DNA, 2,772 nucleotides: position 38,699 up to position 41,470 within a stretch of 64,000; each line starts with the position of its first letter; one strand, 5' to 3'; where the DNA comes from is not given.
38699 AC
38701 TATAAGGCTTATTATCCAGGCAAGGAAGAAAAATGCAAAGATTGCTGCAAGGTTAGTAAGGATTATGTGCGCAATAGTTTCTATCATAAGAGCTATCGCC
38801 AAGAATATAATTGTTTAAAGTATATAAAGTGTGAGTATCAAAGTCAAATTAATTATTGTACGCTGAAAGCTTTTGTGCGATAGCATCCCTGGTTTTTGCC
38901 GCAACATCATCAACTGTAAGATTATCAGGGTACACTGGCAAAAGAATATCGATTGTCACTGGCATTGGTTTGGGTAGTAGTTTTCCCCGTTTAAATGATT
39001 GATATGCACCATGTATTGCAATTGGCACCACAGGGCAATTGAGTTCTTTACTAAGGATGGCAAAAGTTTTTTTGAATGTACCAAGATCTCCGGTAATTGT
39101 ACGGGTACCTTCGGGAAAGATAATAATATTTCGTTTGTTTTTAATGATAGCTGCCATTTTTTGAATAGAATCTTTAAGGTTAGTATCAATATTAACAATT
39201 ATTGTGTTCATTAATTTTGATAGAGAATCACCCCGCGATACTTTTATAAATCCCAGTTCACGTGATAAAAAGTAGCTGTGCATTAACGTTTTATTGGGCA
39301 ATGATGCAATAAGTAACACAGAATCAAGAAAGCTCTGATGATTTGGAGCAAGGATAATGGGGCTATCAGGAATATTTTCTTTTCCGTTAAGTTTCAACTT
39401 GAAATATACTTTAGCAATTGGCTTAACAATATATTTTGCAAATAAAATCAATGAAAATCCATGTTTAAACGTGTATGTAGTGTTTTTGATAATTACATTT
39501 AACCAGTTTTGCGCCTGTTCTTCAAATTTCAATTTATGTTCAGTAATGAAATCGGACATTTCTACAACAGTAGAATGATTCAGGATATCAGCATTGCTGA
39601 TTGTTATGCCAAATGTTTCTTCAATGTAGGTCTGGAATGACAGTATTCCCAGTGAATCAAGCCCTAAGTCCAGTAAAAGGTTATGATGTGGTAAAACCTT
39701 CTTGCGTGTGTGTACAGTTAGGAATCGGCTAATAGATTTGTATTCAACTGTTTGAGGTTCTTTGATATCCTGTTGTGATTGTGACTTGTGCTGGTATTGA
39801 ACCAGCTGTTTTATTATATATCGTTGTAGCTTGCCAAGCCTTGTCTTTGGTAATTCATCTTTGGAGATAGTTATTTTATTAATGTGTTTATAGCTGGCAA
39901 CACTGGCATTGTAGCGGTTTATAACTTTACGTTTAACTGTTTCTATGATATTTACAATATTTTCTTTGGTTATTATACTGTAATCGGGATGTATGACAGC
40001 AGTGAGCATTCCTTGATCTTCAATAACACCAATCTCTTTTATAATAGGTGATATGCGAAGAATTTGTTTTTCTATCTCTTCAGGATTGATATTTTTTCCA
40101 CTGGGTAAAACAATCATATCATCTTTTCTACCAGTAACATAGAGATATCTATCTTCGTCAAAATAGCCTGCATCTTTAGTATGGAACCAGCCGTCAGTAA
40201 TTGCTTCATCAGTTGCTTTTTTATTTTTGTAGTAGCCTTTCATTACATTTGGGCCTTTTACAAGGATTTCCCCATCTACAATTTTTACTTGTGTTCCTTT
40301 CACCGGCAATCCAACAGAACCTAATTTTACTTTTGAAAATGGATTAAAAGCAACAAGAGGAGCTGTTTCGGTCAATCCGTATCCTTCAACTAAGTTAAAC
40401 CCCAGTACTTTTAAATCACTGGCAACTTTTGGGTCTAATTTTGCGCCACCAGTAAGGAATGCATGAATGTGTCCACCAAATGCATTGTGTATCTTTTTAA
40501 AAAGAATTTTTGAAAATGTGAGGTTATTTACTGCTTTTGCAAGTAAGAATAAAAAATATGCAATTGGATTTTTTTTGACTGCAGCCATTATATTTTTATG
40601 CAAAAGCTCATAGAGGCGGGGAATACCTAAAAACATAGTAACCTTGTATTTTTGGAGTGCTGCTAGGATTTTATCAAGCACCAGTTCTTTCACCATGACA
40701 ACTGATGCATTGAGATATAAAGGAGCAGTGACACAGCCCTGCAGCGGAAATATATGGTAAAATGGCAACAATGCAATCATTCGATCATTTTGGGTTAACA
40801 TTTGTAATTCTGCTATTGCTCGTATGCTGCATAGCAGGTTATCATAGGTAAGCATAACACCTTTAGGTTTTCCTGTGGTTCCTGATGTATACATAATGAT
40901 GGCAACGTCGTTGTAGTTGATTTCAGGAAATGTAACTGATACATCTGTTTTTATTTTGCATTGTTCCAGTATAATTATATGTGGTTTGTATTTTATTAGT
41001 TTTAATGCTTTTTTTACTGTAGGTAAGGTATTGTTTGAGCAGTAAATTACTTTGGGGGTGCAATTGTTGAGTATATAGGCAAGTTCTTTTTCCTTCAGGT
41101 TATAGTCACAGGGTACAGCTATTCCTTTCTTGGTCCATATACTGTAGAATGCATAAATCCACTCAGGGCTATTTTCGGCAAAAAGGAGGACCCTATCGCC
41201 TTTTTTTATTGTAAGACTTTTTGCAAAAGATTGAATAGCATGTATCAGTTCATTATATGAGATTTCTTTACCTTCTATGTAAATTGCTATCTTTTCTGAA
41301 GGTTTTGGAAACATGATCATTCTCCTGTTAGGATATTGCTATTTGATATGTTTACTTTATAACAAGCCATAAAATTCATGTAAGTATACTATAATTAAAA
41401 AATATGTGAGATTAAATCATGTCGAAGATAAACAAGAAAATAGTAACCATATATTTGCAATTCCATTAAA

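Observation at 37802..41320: Candidate lipid acylation/remodelling operon: acyl-AMP ligase-ACP-PlsC tri-domain fusion, DUF1295 membrane enzyme, and an unannotated 55-aa protein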

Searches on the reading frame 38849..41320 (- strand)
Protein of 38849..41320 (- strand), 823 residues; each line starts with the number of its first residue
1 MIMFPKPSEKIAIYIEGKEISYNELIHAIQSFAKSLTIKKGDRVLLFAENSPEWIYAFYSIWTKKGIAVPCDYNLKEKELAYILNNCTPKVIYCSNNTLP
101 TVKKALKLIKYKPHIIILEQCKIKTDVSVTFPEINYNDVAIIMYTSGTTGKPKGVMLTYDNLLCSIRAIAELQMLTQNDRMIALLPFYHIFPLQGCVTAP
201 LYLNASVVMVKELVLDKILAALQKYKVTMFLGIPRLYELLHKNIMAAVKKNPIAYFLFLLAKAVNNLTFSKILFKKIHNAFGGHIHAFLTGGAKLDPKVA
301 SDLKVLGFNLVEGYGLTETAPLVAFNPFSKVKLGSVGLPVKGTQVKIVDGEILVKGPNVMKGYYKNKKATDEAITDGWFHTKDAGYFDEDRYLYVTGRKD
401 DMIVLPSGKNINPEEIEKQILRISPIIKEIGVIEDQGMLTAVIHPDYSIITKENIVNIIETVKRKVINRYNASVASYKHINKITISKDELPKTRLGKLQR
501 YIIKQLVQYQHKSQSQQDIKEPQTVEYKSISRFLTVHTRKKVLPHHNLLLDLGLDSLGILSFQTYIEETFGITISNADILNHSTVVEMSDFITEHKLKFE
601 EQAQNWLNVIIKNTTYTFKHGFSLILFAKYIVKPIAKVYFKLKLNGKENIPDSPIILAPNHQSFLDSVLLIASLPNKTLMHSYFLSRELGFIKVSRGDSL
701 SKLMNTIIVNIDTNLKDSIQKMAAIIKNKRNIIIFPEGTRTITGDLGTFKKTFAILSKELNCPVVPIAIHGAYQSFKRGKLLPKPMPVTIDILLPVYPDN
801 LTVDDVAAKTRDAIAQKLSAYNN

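Call 3: search_protein_families(library=pfam, proteins=[window:38849-41320:-], max_evalue=0.1)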
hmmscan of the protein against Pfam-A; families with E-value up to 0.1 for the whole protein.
window:38849-41320:- (823 aa): 7 families
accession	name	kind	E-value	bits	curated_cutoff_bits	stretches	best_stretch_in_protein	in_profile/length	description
PF00501.34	AMP-binding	-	1.3e-75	255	29.9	1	8-364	9-384/384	AMP-binding enzyme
PF01553.26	Acyltransferase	-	8.7e-19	68.1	23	1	642-769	2-131/132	Acyltransferase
PF00550.31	PP-binding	-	4.7e-10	40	20.8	1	544-592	20-67/67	Phosphopantetheine attachment site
PF23562.2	AMP-binding_C_3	-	2.2e-06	28.5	20.8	1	400-501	1-106/124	AMP-binding enzyme C-terminal domain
PF23297.2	ACP_SdgA_C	-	0.00042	20.8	27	1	527-605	16-92/95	Highly reducing polyketide synthase sdgA, C-terminal ACP domain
PF13193.12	AMP-binding_C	-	0.015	16.6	24.5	1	415-497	1-76/76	AMP-binding enzyme C-terminal domain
PF05592.18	Bac_rhamnosid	-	0.082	13.3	22.2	0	341-399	28-88/102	Bacterial alpha-L-rhamnosidase concanavalin-like domain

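Call 4: search_protein_families(library=ncbifam, proteins=[window:38849-41320:-], max_evalue=0.1)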
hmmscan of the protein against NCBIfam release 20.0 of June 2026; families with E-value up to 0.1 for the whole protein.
window:38849-41320:- (823 aa): 124 families (the best 25 are shown)
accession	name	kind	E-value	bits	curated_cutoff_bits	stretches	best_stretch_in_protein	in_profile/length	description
NF004837.0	PRK06187.1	subfamily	5.7e-85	285.6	476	2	8-246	22-280/531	long-chain-fatty-acid--CoA ligase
NF005307.0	PRK06839.1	equivalog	2e-68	231.3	748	2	9-244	17-256/496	o-succinylbenzoate--CoA ligase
NF002966.0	PRK03640.1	equivalog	2.1e-67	227.8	556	2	273-508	243-481/483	o-succinylbenzoate--CoA ligase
NF006181.0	PRK08314.1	subfamily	6.6e-65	219.4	705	3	289-501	325-548/563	long-chain-fatty-acid--CoA ligase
NF006386.0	PRK08633.1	equivalog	3.1e-64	217.3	1221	3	268-400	881-1042/1147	acyl-[ACP]--phospholipid O-acyltransferase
NF005702.0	PRK07514.1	subfamily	3.8e-62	210.3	558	2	5-241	14-259/506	malonyl-CoA synthase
NF004114.0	PRK05605.1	equivalog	8e-62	209.3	766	3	289-510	344-572/575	long-chain-fatty-acid--CoA ligase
TIGR01923.1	menE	equivalog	4.4e-60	203.8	330.15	2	284-500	225-439/442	o-succinylbenzoate--CoA ligase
NF005801.1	PRK07656.1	equivalog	2e-57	195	657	2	11-241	18-268/500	FadD3 family acyl-CoA ligase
NF006182.0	PRK08316.1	subfamily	1e-56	192.6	663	2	8-236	25-270/523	fatty acyl-CoA synthetase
NF005220.0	PRK06710.1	equivalog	1.2e-55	188.7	1116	3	283-504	323-550/563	long-chain-fatty-acid--CoA ligase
NF004229.0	PRK05677.1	subfamily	2e-52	178.4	879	2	287-504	330-552/563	long-chain-fatty-acid--CoA ligase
NF006523.0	PRK08974.1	equivalog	3.8e-51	173.9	884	2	261-507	311-553/561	long-chain-fatty-acid--CoA ligase FadD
NF052269.1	Staph_lig_FadD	equivalog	1.5e-50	172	650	1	15-510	23-496/499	long-chain-fatty-acid--CoA ligase FadD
NF005676.0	PRK07470.1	equivalog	1.4e-48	165.8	774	2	303-515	314-537/544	acyl-CoA synthetase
NF005291.0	PRK06814.1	equivalog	3.1e-43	147.9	1349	3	306-513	931-1136/1140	acyl-[ACP]--phospholipid O-acyltransferase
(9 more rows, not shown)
